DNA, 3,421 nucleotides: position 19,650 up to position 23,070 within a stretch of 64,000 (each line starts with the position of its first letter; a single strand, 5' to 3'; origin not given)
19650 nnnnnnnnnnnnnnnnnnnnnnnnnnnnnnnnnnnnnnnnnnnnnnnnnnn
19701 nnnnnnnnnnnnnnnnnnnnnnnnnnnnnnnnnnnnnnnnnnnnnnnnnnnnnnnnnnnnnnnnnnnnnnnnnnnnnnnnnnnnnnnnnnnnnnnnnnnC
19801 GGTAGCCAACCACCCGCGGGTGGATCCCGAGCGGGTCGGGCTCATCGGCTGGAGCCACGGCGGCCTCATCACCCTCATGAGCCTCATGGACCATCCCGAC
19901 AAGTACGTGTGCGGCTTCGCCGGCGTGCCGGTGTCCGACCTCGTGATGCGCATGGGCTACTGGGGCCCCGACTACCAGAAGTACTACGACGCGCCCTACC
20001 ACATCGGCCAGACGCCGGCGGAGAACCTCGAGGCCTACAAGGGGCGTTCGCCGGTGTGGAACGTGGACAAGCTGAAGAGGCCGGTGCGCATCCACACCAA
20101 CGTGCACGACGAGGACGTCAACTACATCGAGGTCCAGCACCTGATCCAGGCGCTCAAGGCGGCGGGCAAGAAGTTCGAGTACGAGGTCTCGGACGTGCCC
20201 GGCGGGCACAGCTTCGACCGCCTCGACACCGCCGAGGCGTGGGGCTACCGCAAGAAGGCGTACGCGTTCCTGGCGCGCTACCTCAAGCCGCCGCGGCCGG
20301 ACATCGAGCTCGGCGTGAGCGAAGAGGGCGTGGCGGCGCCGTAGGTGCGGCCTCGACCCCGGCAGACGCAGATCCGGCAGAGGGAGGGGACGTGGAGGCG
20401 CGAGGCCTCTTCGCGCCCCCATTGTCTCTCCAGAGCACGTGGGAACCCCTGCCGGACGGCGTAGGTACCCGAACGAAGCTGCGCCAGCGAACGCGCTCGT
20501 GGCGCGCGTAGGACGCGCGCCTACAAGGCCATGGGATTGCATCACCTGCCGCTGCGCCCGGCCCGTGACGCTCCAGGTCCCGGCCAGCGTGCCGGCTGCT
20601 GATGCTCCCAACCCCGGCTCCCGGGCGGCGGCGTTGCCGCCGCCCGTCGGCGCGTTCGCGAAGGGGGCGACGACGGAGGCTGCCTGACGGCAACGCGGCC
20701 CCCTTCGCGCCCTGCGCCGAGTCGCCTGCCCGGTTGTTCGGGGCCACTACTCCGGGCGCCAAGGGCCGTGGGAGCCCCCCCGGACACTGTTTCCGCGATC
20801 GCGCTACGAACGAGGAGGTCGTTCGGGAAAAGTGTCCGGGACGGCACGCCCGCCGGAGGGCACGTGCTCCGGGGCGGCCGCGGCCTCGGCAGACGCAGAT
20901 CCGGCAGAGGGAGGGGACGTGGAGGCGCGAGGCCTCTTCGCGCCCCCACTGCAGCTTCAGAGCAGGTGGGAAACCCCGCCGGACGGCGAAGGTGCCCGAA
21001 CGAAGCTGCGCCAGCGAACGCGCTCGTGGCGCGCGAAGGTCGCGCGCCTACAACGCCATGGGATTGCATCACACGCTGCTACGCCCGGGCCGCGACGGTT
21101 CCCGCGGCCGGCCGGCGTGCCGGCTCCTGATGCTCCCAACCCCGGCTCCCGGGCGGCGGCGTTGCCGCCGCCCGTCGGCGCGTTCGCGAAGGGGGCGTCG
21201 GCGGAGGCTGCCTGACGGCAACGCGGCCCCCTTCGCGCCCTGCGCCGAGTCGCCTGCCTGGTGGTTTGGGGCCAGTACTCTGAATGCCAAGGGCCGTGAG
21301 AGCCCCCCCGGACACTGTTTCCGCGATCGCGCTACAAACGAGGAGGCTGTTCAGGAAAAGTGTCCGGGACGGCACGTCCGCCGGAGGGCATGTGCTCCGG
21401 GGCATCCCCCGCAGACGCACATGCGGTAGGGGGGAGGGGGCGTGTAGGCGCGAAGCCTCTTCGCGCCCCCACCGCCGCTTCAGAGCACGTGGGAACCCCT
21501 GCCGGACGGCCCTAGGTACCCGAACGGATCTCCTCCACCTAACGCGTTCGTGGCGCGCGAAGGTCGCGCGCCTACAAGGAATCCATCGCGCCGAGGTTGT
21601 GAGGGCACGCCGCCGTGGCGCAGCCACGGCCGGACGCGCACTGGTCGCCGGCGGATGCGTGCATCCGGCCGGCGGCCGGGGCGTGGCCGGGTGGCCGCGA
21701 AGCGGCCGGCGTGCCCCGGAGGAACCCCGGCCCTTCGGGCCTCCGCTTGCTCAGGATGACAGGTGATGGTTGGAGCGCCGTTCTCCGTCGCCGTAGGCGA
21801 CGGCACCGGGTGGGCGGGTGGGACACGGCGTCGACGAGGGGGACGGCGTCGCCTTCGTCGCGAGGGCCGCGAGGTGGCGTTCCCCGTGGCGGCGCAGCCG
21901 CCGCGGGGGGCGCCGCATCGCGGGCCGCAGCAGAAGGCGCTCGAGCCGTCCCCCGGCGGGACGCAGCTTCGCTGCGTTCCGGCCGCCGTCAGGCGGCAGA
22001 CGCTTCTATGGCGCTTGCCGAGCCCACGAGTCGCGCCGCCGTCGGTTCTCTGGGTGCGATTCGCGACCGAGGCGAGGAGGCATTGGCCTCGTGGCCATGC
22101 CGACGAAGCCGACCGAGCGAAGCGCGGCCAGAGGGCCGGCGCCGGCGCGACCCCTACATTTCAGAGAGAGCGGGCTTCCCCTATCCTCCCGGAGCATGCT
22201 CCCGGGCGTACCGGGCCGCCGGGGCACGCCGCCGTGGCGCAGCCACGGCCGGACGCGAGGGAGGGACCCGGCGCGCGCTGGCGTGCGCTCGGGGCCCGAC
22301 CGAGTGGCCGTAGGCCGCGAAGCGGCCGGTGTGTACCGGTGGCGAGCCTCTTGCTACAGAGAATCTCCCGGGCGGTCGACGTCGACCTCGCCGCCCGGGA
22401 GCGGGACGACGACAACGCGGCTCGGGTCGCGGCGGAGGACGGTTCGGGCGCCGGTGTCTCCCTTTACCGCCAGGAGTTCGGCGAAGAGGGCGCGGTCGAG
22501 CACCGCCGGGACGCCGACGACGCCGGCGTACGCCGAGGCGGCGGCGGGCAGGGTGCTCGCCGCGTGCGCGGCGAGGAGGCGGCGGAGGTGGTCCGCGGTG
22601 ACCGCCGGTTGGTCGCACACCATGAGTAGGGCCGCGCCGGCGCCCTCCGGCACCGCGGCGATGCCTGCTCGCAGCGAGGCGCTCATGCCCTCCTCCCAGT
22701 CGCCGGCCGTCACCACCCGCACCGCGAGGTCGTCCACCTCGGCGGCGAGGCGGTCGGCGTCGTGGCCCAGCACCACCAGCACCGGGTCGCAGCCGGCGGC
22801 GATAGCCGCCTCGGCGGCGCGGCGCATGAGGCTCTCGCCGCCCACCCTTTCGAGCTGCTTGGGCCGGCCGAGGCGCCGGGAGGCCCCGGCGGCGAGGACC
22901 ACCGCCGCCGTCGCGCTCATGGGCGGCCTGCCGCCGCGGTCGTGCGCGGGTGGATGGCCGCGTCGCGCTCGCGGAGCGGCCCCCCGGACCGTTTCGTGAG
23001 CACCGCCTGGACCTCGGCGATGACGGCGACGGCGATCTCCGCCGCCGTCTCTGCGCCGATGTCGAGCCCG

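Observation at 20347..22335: A 2-kb coding-free block built from tandem and mosaic hairpin modules in an otherwise overlap-dense genome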

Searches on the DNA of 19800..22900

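Call 4: search_rna_families(source=window, start=19800, end=22900, threshold=evalue, max_evalue=1, show_alignments=3)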
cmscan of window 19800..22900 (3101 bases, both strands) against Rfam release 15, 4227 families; matches with E-value up to 1: 1.
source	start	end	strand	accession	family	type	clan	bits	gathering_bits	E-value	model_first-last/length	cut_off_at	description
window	22341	22418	+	RF03032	narK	Cis-reg;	-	22.2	43.2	0.32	1-72/72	no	narK RNA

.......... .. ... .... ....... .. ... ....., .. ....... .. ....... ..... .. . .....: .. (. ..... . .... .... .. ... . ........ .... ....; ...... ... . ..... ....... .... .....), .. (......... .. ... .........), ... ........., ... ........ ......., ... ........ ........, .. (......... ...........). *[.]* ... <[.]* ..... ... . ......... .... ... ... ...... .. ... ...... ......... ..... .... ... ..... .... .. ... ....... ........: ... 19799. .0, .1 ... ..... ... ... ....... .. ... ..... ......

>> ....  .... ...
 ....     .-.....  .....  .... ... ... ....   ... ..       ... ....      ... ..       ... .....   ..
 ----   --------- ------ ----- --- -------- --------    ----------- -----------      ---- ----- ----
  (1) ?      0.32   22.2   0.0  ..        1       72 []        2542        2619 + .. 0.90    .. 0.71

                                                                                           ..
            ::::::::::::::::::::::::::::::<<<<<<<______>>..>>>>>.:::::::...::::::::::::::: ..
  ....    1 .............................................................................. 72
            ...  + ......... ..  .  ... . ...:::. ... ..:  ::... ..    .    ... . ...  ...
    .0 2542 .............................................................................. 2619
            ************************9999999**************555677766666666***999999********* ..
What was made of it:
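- On Known RNA family (Rfam 15): The only hit at E<=1 in the region is narK at 22.2 bits against a gathering score of 43.2, over the D2 flank and mocA 3' end (call 4).
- Tried and rejected: The weak narK Rfam hit (call 4) aligns to the same stretch.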

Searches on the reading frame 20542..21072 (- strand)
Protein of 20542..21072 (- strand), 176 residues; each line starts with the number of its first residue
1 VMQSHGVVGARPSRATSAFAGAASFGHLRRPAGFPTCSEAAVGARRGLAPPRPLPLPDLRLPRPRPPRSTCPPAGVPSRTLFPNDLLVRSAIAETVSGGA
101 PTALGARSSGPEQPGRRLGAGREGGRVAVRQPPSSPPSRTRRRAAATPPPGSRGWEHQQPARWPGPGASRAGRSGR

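Call 17: search_protein_families(library=pfam, proteins=[window:20542-21072:-], max_evalue=0.01)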
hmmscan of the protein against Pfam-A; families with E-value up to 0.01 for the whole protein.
window:20542-21072:- (176 aa): 0 families

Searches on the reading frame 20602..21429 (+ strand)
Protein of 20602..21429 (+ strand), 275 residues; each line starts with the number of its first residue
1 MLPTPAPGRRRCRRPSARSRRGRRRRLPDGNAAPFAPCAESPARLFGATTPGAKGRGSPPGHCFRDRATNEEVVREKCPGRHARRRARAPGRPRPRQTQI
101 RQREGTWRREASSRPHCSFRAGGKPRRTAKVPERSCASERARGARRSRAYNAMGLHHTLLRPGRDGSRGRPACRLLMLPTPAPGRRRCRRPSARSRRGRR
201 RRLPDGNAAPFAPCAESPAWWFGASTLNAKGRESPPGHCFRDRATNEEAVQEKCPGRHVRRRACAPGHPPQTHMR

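Call 17: search_protein_families(library=pfam, proteins=[window:20602-21429:+], max_evalue=0.01)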
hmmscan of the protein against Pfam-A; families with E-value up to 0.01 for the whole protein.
window:20602-21429:+ (275 aa): 0 families

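Call 36: find_homologous_proteins(query=window:20602-21429:+, max_evalue=0.001)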
Query window:20602-21429:+ (275 aa): 5 proteins with E <= 0.001 among 8000 candidates.
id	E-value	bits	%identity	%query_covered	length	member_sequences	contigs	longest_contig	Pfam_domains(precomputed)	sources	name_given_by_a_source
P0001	5.8e-173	592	100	100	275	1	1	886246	-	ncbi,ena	-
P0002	1.3e-14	73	85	19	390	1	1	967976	-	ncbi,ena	-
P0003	8.6e-9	54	52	29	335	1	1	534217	-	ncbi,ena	-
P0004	1.5e-6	46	62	24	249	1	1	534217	-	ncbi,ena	-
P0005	5.2e-5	41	73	16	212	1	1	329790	-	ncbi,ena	-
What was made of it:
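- The window appears to come from a long-read MAG contig of 886 kb (call 36).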

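Call 37: find_encoding_contigs(protein=P0002, flank=10000, max_places=4)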
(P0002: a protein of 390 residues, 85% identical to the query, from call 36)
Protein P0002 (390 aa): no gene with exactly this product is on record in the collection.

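Call 38: find_encoding_contigs(protein=P0003, flank=10000, max_places=4)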
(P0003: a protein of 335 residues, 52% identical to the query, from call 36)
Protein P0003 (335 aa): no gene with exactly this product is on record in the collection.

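Call 39: find_encoding_contigs(protein=P0004, flank=10000, max_places=4)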
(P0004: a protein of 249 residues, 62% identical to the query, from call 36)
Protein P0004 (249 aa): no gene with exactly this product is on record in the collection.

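Call 40: find_encoding_contigs(protein=P0005, flank=10000, max_places=4)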
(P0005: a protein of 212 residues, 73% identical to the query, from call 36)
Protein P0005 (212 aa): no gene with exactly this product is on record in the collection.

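Call 42: list_cluster_members(proteins=[P0001, P0002, P0003, P0004, P0005])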
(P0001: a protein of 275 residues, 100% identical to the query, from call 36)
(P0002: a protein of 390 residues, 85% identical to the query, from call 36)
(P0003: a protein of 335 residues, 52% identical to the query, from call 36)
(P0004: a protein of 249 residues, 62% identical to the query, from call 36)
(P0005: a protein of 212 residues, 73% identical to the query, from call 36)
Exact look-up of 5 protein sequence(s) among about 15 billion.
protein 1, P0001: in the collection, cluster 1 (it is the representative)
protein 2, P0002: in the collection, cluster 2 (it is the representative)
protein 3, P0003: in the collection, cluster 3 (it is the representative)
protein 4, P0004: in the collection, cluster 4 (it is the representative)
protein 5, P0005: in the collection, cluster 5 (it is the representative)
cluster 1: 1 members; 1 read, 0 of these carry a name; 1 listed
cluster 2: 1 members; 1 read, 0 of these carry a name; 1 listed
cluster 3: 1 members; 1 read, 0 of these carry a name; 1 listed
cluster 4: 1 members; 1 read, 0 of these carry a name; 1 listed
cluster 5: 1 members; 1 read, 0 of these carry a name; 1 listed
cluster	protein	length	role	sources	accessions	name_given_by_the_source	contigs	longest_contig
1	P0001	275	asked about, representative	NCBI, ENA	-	-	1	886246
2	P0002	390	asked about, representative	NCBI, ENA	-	-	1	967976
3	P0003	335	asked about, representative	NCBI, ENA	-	-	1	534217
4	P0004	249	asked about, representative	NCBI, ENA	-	-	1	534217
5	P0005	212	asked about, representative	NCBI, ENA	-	-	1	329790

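Call 52: search_protein_representatives(protein=P0002)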
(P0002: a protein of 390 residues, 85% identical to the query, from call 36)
Query: 390 residues. Proteins with E-value up to 0.001 (for the whole library): 6; up to 1e-10: 5; up to 1e-30: 4. The best 6 are listed.
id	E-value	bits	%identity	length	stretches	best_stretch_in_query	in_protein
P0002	1.9e-251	850.7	100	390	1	1-390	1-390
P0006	3.5e-75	270.1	74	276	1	166-377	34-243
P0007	2.2e-32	129.1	58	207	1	173-348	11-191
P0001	7.2e-31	124.1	54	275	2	118-176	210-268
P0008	6.3e-16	74.9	49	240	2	87-271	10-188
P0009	1.9e-05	40.4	46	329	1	73-183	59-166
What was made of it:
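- On Protein-coding gene or pseudogene family: The only 'homologues' among billions of proteins are other read-through ORFs of the same repeats (calls 36, 52).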

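Call 54: find_encoding_contigs(protein=P0006, flank=10000, max_places=4)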
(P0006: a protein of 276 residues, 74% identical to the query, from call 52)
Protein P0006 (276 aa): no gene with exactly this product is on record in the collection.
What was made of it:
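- On REP / GTAG-tagged palindromic repeats (RAYT-associated): The rest of the genome could not be fetched (calls 37-40, 54).
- Tried and rejected: They are not in the contig index (calls 37-40, 54), so five look-ups were spent without result.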

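Call 61: list_cluster_members(proteins=[P0006, P0007, P0008, P0009])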
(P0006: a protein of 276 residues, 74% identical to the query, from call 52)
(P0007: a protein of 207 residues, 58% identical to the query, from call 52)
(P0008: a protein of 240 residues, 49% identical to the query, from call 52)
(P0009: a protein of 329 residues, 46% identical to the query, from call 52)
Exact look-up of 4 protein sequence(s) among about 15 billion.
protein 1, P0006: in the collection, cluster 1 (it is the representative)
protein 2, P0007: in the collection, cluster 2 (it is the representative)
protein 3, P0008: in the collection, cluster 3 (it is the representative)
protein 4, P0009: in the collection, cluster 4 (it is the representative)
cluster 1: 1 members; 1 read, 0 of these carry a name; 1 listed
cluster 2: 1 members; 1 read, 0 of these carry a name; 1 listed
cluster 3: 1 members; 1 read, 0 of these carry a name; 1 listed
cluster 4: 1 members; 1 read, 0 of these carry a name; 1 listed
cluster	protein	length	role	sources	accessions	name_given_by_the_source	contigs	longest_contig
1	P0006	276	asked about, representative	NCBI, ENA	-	-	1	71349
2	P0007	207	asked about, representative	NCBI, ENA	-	-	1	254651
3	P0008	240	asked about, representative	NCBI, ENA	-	-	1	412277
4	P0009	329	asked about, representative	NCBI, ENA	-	-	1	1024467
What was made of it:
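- Spurious-ORF translations show eight more loci on contigs of 1,024,467; 967,976; 534,217 (two loci); 412,277; 329,790; 254,651 and 71,349 bp (calls 36, 52, 61).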

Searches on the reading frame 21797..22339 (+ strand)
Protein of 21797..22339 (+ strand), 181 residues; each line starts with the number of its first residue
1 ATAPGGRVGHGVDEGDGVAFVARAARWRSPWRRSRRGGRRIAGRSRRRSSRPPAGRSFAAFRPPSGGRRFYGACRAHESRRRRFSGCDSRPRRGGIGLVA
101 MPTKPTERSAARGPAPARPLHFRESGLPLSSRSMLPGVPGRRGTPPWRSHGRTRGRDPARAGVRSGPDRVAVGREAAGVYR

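Call 79: find_related_loci(query=A7, collection=metagenome_contigs, flank=6000)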
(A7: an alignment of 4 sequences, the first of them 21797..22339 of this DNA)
Query A7 (181 aa) in metagenome_contigs; peptide patterns used: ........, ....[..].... (x = any residue, [..] = any of these).
600 stretches matched a pattern, but none encodes a relative of the query by tblastn (E <= 1e-3).

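Call 85: find_related_loci(query=A7, collection=viral_contigs, flank=3000)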
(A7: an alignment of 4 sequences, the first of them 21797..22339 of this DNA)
Query A7 (181 aa) in viral_contigs; peptide patterns used: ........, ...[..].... (x = any residue, [..] = any of these).
57 stretches matched a pattern, but none encodes a relative of the query by tblastn (E <= 1e-3).

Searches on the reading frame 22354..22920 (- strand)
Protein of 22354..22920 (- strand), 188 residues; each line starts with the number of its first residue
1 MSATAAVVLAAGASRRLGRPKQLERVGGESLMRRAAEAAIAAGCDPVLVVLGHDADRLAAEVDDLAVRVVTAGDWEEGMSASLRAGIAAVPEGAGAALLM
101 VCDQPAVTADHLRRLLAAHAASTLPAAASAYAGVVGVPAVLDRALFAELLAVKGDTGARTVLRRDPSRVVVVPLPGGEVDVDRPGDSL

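Call 14: find_encoding_contigs(protein=window:22354-22920:-, flank=10000, max_places=6)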
Protein window:22354-22920:- (188 aa): 1 contig read that carries it; 1 place shown.
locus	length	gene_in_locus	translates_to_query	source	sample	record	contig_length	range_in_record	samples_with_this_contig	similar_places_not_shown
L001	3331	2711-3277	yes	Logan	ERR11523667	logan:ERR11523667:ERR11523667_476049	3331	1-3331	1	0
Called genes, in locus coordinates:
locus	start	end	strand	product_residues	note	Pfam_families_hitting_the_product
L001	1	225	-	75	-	?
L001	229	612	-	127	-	PF01740:STAS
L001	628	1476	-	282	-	PF12697:Abhydrolase_6, PF00561:Abhydrolase_1, PF12146:Hydrolase_4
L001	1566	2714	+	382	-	PF02625:XdhC_CoxI, PF13478:XdhC_C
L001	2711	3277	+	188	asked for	PF01128:IspD (weak), PF12804:NTP_transf_3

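Call 17: search_protein_families(library=pfam, proteins=[window:22354-22920:-], max_evalue=0.01)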
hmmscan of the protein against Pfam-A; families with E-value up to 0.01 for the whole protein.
window:22354-22920:- (188 aa): 3 families
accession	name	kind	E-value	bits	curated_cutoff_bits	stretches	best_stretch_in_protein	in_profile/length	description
PF12804.13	NTP_transf_3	-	1.8e-36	126.2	27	1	6-165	1-157/160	MobA-like NTP transferase domain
PF01128.25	IspD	-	1.2e-06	29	27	1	5-124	2-122/221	2-C-methyl-D-erythritol 4-phosphate cytidylyltransferase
PF09837.15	DUF2064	-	0.0054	17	25.8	0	38-118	5-84/120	Uncharacterized protein conserved in bacteria (DUF2064)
